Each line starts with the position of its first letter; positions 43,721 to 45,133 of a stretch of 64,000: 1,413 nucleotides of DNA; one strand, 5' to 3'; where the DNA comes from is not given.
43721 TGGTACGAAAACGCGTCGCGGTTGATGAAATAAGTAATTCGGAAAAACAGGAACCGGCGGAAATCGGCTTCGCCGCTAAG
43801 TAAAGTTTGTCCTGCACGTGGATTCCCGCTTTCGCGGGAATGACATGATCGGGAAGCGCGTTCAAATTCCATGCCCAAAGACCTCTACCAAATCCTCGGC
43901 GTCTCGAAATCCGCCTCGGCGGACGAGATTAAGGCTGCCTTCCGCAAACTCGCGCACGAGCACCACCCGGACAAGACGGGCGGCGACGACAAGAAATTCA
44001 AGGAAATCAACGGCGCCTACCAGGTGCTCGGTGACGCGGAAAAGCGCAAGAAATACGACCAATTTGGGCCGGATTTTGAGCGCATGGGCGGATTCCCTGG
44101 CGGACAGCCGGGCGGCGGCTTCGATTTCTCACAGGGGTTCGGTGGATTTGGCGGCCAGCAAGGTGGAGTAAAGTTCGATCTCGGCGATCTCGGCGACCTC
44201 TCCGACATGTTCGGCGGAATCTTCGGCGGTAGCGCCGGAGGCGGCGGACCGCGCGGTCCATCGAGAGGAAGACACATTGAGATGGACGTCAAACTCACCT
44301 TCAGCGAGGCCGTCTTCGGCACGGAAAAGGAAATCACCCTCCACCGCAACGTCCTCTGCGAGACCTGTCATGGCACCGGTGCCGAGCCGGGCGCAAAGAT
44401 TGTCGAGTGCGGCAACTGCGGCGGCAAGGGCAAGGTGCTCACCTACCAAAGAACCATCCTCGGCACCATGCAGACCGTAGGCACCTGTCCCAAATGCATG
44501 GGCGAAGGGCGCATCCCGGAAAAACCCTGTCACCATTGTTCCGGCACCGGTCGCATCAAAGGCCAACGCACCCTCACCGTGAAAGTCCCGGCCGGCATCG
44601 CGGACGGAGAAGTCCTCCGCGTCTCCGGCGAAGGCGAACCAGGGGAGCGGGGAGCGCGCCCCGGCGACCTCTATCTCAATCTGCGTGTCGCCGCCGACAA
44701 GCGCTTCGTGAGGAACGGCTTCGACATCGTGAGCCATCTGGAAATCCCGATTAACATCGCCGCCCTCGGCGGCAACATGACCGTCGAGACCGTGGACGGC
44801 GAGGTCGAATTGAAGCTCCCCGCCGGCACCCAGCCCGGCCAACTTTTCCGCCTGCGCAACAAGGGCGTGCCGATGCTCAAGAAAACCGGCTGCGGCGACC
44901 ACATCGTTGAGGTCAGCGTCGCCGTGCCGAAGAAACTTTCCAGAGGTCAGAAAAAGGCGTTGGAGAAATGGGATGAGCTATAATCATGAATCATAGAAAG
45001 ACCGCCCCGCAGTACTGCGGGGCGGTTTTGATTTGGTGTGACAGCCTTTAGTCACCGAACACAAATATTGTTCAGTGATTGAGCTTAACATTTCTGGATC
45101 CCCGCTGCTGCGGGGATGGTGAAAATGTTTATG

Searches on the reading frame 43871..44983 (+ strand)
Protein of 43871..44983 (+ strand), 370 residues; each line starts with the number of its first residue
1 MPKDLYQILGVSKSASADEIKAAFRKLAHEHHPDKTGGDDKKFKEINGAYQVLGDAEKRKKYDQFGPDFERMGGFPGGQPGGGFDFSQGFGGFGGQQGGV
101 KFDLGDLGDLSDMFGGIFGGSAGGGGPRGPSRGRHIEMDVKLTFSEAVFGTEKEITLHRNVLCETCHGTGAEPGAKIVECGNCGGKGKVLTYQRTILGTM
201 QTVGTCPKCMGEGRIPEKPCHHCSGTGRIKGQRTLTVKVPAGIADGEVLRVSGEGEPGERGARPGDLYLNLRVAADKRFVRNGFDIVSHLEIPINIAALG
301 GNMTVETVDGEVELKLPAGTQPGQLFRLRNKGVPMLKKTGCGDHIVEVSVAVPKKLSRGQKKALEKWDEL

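Call 29: search_protein_families(library=pfam, proteins=[window:43871-44983:+], max_evalue=0.0001)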
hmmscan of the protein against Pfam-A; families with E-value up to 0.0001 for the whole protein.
window:43871-44983:+ (370 aa): 4 families
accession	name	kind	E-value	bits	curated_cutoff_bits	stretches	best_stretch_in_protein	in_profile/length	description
PF01556.23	DnaJ_C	-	1.7e-46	158.5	26.6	1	136-353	1-152/152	DnaJ C terminal domain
PF00226.36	DnaJ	-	3.9e-23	81.7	27.8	1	4-63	1-63/63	DnaJ domain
PF00684.25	DnaJ_CXXCXGXG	-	2.6e-15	56.9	32.7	1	163-227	1-65/65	DnaJ central domain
PF15777.11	Anti-TRAP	-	1.2e-05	25.6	32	0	161-193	11-46/59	Tryptophan RNA-binding attenuator protein inhibitory protein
